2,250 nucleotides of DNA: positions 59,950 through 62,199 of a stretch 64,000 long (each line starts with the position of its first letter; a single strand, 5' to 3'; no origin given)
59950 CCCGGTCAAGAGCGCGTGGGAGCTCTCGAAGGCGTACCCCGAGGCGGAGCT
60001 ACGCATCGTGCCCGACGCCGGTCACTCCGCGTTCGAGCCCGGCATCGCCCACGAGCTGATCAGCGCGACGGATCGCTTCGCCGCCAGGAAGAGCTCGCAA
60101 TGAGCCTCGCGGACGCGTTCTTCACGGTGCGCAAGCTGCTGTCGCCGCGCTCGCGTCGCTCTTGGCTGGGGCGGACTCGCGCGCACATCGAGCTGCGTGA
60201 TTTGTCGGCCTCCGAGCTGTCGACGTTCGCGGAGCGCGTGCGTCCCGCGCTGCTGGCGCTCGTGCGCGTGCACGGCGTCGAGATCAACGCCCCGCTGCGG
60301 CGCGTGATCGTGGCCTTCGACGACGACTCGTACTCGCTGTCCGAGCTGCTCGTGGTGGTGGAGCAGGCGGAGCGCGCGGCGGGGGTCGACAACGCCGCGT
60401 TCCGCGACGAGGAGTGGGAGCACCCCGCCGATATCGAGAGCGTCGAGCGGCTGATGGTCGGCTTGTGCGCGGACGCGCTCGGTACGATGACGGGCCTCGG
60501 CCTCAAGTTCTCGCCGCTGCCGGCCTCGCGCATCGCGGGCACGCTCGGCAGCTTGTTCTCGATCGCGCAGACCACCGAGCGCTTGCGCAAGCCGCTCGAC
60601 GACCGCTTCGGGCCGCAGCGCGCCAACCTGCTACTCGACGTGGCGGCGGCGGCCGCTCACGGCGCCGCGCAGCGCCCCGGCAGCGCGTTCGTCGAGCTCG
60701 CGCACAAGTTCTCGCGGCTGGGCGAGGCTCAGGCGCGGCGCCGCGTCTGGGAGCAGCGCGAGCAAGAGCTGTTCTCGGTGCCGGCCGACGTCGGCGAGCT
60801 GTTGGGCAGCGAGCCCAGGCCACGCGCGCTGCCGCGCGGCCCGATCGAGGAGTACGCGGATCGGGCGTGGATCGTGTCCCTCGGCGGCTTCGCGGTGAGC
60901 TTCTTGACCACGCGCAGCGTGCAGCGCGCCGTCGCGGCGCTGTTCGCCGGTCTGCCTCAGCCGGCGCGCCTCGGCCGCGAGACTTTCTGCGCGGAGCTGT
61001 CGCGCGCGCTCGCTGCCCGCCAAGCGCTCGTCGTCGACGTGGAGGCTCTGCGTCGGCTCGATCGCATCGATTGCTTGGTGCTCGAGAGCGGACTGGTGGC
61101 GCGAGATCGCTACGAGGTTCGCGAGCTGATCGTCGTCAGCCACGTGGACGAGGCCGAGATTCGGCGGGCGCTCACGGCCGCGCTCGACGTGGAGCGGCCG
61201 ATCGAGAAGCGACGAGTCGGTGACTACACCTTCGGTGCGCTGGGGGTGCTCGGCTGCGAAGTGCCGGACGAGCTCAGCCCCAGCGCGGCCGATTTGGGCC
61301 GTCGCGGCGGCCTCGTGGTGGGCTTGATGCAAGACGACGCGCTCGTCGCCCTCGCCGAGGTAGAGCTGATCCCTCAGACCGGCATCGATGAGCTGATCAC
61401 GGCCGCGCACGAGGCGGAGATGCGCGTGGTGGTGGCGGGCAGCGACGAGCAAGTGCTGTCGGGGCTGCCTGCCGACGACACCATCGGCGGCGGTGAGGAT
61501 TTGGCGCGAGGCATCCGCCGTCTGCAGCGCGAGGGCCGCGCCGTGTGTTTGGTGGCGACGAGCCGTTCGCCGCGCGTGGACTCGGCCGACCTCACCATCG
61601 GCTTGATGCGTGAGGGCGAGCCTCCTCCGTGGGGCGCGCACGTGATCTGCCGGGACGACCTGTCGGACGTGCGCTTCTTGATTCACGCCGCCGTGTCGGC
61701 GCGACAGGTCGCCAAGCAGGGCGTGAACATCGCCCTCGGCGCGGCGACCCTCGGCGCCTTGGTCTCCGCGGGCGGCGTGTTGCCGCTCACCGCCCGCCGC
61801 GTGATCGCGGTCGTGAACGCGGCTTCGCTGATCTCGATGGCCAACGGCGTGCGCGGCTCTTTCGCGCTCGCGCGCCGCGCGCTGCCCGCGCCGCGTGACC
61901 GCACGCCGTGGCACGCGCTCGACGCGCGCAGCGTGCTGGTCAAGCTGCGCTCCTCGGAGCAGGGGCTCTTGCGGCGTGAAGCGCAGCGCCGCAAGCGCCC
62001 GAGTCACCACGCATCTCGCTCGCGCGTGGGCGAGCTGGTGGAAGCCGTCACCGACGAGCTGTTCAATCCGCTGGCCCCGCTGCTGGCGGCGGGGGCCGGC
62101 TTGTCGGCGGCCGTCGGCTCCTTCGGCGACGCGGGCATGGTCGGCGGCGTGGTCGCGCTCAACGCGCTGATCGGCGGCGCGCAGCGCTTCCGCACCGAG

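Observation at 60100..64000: P-type ATPase preceded in-frame by a degenerate duplicate of its own catalytic core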

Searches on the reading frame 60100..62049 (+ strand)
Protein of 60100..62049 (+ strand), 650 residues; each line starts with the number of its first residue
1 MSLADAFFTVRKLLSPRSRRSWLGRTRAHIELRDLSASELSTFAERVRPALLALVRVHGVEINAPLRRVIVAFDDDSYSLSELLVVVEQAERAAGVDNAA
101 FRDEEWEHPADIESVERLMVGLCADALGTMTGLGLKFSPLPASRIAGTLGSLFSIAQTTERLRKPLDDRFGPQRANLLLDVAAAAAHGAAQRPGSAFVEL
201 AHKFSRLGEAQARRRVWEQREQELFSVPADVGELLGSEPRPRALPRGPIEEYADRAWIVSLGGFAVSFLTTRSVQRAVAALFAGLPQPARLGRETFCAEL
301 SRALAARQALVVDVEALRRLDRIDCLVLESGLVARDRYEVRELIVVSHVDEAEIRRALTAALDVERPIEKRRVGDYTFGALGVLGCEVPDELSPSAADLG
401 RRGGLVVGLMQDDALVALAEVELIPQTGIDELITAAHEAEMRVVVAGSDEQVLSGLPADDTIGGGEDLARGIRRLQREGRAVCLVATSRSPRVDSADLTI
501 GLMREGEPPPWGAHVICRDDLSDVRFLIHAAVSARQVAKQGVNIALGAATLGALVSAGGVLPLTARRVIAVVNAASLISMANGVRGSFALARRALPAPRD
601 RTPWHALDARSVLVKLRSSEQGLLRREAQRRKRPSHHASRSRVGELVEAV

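Call 5: search_protein_families(library=pfam, proteins=[window:60100-62049:+], max_evalue=1)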
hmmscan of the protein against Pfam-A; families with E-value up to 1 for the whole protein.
window:60100-62049:+ (650 aa): 0 families

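Call 7: search_solved_structures(query=window:60100-62049:+, max_evalue=10, show_alignments=3)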
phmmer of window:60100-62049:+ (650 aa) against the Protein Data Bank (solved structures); distinct sequences matched with E-value up to 10: 2.
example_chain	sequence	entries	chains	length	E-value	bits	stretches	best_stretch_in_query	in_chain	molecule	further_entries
1u60_A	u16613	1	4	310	0.44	12.5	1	546-579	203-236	Probable glutaminase ybaS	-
7xqu_A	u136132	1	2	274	0.97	11.3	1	22-135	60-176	MHC class I antigen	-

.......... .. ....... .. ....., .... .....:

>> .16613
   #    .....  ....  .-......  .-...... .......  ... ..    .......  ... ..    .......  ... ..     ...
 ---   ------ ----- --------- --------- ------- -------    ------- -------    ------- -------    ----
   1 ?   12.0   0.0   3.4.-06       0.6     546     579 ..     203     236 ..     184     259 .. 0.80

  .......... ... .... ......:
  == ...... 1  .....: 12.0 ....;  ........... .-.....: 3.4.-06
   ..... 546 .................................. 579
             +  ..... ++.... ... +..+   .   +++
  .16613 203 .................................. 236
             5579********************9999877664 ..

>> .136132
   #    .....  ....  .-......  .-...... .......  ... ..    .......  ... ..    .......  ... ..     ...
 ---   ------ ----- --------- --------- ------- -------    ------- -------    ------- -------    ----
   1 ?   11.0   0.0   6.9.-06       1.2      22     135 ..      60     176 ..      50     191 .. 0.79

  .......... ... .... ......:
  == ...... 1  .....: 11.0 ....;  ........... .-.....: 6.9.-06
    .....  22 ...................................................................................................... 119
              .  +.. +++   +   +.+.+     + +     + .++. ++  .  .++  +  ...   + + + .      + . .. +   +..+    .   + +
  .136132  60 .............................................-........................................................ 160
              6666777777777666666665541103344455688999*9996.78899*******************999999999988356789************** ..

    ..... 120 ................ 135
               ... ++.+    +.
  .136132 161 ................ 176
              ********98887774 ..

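Call 8: find_homologous_proteins(query=window:60100-62049:+, max_evalue=0.001)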
Query window:60100-62049:+ (650 aa): 25 proteins with E <= 0.001 among 8000 candidates.
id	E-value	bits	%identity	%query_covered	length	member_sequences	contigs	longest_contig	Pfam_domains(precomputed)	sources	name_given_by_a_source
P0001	0.0e+0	1198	86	100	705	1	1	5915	-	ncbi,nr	ncbi:MAG: family hydrolase, partial [Polyangiaceae bacterium]|nr:family hydrolase [Polyangiaceae bac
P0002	0.0e+0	1162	84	100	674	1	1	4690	-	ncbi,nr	ncbi:MAG TPA: hypothetical protein VEQ58_23470, partial [Polyangiaceae bacterium]|nr:hypothetical pr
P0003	0.0e+0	1104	83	96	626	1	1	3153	-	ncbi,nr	ncbi:MAG TPA: hypothetical protein VNG33_12655, partial [Polyangiaceae bacterium]|nr:hypothetical pr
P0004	0.0e+0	1097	82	97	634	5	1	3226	-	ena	-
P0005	1.3e-254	865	65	96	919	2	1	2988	PF00122.26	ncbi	ncbi:MAG TPA: HAD-IC family P-type ATPase, partial [Polyangiaceae bacterium]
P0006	4.1e-228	777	59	100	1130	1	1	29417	PF00702.33,PF13246.13,PF00122.26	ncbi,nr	ncbi:MAG TPA: HAD-IC family P-type ATPase, partial [Polyangiaceae bacterium]|nr:HAD-IC family P-type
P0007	4.5e-208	711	75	69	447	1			-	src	-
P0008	2.1e-203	696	56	100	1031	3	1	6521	PF00122.26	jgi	jgi:cation-transporting ATPase I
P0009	9.2e-203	693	56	99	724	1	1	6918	-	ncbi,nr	ncbi:MAG TPA: hypothetical protein VMS65_11360, partial [Polyangiaceae bacterium]|nr:hypothetical pr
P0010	1.8e-198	679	53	100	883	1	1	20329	PF00122.26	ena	-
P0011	3.3e-198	678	83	59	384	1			-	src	-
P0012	3.7e-196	672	59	86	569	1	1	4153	-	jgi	jgi:cation-transporting P-type ATPase I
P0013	3.3e-190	652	53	100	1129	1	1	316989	PF13246.13,PF00122.26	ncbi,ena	-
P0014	1.3e-187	643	83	56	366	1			-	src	-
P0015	8.6e-186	637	64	74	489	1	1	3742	-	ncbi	ncbi:MAG TPA: hypothetical protein VGJ91_12510, partial [Polyangiaceae bacterium]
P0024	5.8e-61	225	33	96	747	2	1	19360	-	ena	-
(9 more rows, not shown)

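Call 16: search_protein_families(library=ncbifam, proteins=[window:60100-62049:+], max_evalue=1)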
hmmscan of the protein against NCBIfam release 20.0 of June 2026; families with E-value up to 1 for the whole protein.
window:60100-62049:+ (650 aa): 2 families
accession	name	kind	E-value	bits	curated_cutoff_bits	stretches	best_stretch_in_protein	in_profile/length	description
TIGR01512.1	ATPase-IB2_Cd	subfamily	6e-05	21.9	313.5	1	514-585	422-491/494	cadmium family heavy metal-translocating P-type ATPase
TIGR01525.1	ATPase-IB_hvy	subfamily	0.00072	18.5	346.25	1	515-584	490-558/560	heavy metal translocating P-type ATPase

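Call 20: find_homologous_proteins(query=A2, max_evalue=0.001)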
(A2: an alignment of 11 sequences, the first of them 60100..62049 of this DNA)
Query A2 (11 sequences) (650 aa, profile of the alignment): 25 proteins with E <= 0.001 among 8000 candidates.
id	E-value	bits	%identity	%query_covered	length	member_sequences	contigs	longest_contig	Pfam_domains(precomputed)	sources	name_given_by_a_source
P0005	0.0e+0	1069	65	96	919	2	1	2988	PF00122.26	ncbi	ncbi:MAG TPA: HAD-IC family P-type ATPase, partial [Polyangiaceae bacterium]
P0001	0.0e+0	1035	86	100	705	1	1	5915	-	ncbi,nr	ncbi:MAG: family hydrolase, partial [Polyangiaceae bacterium]|nr:family hydrolase [Polyangiaceae bac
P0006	0.0e+0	1023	59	100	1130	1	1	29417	PF00702.33,PF13246.13,PF00122.26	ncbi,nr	ncbi:MAG TPA: HAD-IC family P-type ATPase, partial [Polyangiaceae bacterium]|nr:HAD-IC family P-type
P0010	0.0e+0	1011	53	100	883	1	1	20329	PF00122.26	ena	-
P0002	1.1e-294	997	84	100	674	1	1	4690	-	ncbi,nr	ncbi:MAG TPA: hypothetical protein VEQ58_23470, partial [Polyangiaceae bacterium]|nr:hypothetical pr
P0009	1.4e-294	997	56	99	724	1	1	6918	-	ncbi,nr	ncbi:MAG TPA: hypothetical protein VMS65_11360, partial [Polyangiaceae bacterium]|nr:hypothetical pr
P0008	1.1e-291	987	56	100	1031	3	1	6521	PF00122.26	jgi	jgi:cation-transporting ATPase I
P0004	3.1e-291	986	82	97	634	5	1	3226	-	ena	-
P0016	3.2e-287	972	47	98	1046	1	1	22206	PF00122.26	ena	-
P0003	6.6e-286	968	83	96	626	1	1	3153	-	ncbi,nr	ncbi:MAG TPA: hypothetical protein VNG33_12655, partial [Polyangiaceae bacterium]|nr:hypothetical pr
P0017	7.3e-286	968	48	97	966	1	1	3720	PF00122.26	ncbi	ncbi:MAG: hypothetical protein RJA70_4753, partial [Pseudomonadota bacterium]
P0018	4.6e-282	955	45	99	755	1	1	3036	-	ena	-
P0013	3.5e-271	919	53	100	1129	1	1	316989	PF13246.13,PF00122.26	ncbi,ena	-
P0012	3.0e-242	824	59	86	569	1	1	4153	-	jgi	jgi:cation-transporting P-type ATPase I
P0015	1.2e-211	723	64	74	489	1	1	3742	-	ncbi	ncbi:MAG TPA: hypothetical protein VGJ91_12510, partial [Polyangiaceae bacterium]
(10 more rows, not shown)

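Call 23: find_related_loci(query=A2, collection=genome_contigs, flank=7000)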
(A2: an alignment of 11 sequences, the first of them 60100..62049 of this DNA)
Query A2 (650 aa) in genome_contigs; peptide patterns used: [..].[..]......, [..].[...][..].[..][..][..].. (x = any residue, [..] = any of these).
466 stretches matched a pattern; 122 encode a relative of the query (tblastn E <= 1e-3); the best 80 are kept; 80 distinct loci.
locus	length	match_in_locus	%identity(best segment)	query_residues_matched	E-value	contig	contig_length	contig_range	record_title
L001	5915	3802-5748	86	1-650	0e+0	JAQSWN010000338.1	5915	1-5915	MAG: Polyangiaceae bacterium isolate C_No_T20_C_bin.74 scaffold_14861, whole genome shotgun sequence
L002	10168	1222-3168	84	1-650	0e+0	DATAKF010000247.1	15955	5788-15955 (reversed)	MAG TPA_asm: Polyangiaceae bacterium isolate SMAG_U6931 k141_25495, whole genome shotgun sequence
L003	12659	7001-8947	85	1-650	0e+0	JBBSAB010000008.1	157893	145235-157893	MAG: Polyangiales bacterium isolate La6_concoct.130 La6_concoct.130_K_1378525_L_157893_cov_31.9985, whole genome shotgun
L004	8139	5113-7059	86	1-650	0e+0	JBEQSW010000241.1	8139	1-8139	MAG: Myxococcales bacterium isolate MAG_Dt_36 k247_1260540, whole genome shotgun sequence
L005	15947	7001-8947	85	1-650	0e+0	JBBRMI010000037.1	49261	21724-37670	MAG: Polyangiales bacterium isolate La1_metabat2.022 LA1C_B2.022_k141_824007L_49261_cov_29.0201, whole genome shotgun se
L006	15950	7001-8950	84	1-650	0e+0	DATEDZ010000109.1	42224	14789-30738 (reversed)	MAG TPA_asm: Polyangiaceae bacterium isolate SMAG_U8720 k141_1483050, whole genome shotgun sequence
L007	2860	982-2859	87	1-627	0e+0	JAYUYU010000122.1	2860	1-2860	MAG: Myxococcales bacterium isolate GL139_UP_metabinner_1 GL139_UP_metabinner_1_121, whole genome shotgun sequence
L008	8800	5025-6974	82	1-650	0e+0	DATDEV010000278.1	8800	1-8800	MAG TPA_asm: Polyangiaceae bacterium isolate SMAG_U209 k141_187110, whole genome shotgun sequence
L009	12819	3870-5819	81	1-650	0e+0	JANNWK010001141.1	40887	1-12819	MAG: Myxococcales bacterium isolate VAR_34_metabat_380 VAR_34_k141_2690312, whole genome shotgun sequence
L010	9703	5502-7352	68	9-624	0e+0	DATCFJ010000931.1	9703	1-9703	MAG TPA_asm: Polyangiaceae bacterium isolate SMAG_U7777 k141_33069, whole genome shotgun sequence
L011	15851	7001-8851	67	7-622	0e+0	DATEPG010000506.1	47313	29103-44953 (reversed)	MAG TPA_asm: Polyangiaceae bacterium isolate SMAG_U9015 k141_304581, whole genome shotgun sequence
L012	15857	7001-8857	65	7-624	0e+0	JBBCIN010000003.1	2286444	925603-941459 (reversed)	MAG: Pseudomonadota bacterium isolate S7_metab_bin.80 s56.ctg000133l, whole genome shotgun sequence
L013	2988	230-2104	65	1-624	0e+0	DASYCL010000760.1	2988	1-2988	MAG TPA_asm: Polyangiaceae bacterium isolate SMAG_U4932 k141_695915, whole genome shotgun sequence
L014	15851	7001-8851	66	9-624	0e+0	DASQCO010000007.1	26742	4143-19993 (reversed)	MAG TPA_asm: Polyangiaceae bacterium isolate SMAG_U11701 k141_1811414, whole genome shotgun sequence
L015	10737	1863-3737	66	1-624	0e+0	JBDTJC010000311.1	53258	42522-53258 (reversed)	MAG: Polyangiaceae bacterium isolate cluster2_bin.43 k127_2831416, whole genome shotgun sequence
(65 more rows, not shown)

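Call 30: predict_structure(alignment_id=A1)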
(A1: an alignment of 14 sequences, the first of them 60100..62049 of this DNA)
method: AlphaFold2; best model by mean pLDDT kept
length: 650 residues; sequences in the alignment: 14
mean_pLDDT: 83.9   pTM: 0.79
mean pLDDT of the five models: 83.9, 81.4, 80.8, 78.3, 77.6
residues with pLDDT >= 90: 259; 70-90: 305; 50-70: 75; < 50: 11
segments of 3 or more residues with pLDDT < 50: 633-639, 648-650
pLDDT, mean of each block of 10 residues (from residue 1): 79 86 92 90 94 94 91 91 96 93 80 89 90 85 82 80 86 88 89 89 94 93 84 69 91 82 80 76 84 96 94 92 93 69 89 87 73 87 84 83 84 91 72 91 87 78 87 94 88 83 87 88 91 95 89 66 70 93 93 69 67 65 62 48 51
secondary structure, 60 per line:
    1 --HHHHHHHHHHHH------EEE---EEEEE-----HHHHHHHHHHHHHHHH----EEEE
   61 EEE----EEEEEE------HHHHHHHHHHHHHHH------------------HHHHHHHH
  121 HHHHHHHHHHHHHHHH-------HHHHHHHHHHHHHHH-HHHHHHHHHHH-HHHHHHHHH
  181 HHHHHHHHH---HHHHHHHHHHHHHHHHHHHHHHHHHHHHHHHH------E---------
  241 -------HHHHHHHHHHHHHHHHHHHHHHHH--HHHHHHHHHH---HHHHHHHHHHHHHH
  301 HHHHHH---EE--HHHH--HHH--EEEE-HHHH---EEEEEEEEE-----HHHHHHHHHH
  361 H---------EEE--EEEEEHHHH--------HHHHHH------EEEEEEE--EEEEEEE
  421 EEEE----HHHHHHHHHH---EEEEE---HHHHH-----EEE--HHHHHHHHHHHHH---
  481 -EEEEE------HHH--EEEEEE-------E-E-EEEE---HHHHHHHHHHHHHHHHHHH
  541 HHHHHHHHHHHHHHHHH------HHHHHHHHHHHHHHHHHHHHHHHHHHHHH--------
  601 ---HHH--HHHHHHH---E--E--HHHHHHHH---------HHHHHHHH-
elements in order: H3-14 E21-23 E27-31 H37-52 E57-63 E68-73 H80-94 H113-136 H144-158 H160-170 H172-189 H193-224 H248-271 H274-283 H287-306 H314-317 E325-328 H330-333 E337-345 H351-361 E371-373 E376-380 H381-384 H393-398 E405-411 E414-424 H429-438 E442-446 H450-454 E460-462 H465-477 E482-486 E498-503 E515-518 H522-557 H564-592 H609-615 H625-632 H642-649

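Call 32: search_protein_representatives(alignment_id=A2)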
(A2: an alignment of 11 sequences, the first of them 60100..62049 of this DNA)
Query: 11 sequences, 650 profile positions. Proteins with E-value up to 0.001 (for the whole library): 1476; up to 1e-10: 868; up to 1e-30: 496. The best 150 are listed.
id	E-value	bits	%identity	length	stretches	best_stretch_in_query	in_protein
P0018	1.5e-282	955.3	-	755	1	2-650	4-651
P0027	5.8e-254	860.8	-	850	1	22-650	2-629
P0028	3.5e-243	825.2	-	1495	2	1-650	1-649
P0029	5.1e-240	814.8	-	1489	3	3-650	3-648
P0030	2.4e-190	650.6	-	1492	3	3-643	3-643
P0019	7.7e-185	632.4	-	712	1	56-499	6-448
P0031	9.9e-181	618.9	-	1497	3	4-650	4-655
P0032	4.1e-174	597.0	-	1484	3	16-641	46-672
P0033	2.0e-170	584.8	-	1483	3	9-650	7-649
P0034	6.7e-169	579.8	-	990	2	8-648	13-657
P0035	3.4e-168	577.4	-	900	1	14-647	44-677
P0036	4.7e-168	577.0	-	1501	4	12-650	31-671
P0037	3.9e-166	570.6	-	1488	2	11-646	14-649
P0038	3.5e-165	567.5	-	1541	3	2-631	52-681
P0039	1.3e-159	549.1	-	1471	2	13-650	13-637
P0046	7.0e-150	516.9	-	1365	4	15-333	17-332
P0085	3.9e-129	448.4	-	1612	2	19-636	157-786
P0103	2.2e-119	416.2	-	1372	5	12-333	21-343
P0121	1.7e-114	400.0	-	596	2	18-337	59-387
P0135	3.9e-108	379.0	-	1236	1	14-641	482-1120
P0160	3.2e-101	356.1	-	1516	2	18-642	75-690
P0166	3.7e-100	352.6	-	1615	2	8-619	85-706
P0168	8.3e-100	351.5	-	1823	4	15-336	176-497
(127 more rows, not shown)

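Call 33: fold_search(model_id=the predicted structure, library=pdb)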
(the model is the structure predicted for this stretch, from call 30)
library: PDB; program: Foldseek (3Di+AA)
matches with E <= 10: 495; with E <= 0.001: 194
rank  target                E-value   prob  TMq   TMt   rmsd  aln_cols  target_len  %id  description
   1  7r0g_A                4.1e-13  1.00  0.32  0.32  15.3       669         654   14  STRUCTURAL BASIS OF ION UPTAKE IN COPPER-TRANSPORTING P1B-TYPE ATPASES (released 2022-09-14)
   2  7si6                  1.4e-12  1.00  0.39  0.30  18.0       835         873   11  Structure of ATP7B in state 1 (released 2022-03-16)
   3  3rfu_A                1.6e-12  1.00  0.32  0.32  13.0       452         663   17  Crystal structure of a copper-transporting PIB-type ATPase (released 2011-06-29)
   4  7si3                  1.6e-12  1.00  0.38  0.30  18.0       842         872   12  Consensus structure of ATP7B (released 2022-03-16)
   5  7r0g_B                3.7e-12  1.00  0.34  0.34  15.1       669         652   14  STRUCTURAL BASIS OF ION UPTAKE IN COPPER-TRANSPORTING P1B-TYPE ATPASES (released 2022-09-14)
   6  7xuk                  4.9e-12  1.00  0.35  0.30  17.2       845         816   12  Structure of ATP7B C983S/C985S/D1027A mutant in presence of ATOX1 (released 2023-04-26)
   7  4bbj                  3.5e-11  1.00  0.38  0.38  19.7       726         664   14  Copper-transporting PIB-ATPase in complex with beryllium fluoride representing the E2P state (released 2013-12-11)
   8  5mrw_B                4.0e-11  1.00  0.28  0.27  16.5       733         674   12  Structure of the KdpFABC complex (released 2017-06-21)
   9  3j09_A                4.4e-11  1.00  0.36  0.34  15.4       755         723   13  High resolution helical reconstruction of the bacterial p-type ATPase copper transporter CopA (released 2011-08-24)
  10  7lc3_B                5.7e-11  1.00  0.34  0.33  14.3       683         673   12  CryoEM Structure of KdpFABC in E1-ATP state (released 2021-01-27)
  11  7si7                  6.8e-11  1.00  0.35  0.32  20.9       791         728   10  Structure of ATP7B in state 2 (released 2022-03-16)
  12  7nnp_B                6.8e-11  1.00  0.31  0.30  16.5       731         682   12  Rb-loaded cryo-EM structure of the E1-ATP KdpFABC complex. (released 2021-07-28)
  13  4umw                  9.8e-11  1.00  0.40  0.43  13.6       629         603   16  CRYSTAL STRUCTURE OF A ZINC-TRANSPORTING PIB-TYPE ATPASE IN E2.PI STATE (released 2014-08-13)
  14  7lc6_B                1.1e-10  1.00  0.35  0.34  18.0       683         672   12  Cryo-EM Structure of KdpFABC in E2-P state with BeF3 (released 2021-01-27)
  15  9oc4_B                1.3e-10  1.00  0.33  0.32  15.4       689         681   12  High-resolution cryo-EM structure of KdpFABC in the E1P-ADP state in lipid nanodisc (released 2025-05-21)
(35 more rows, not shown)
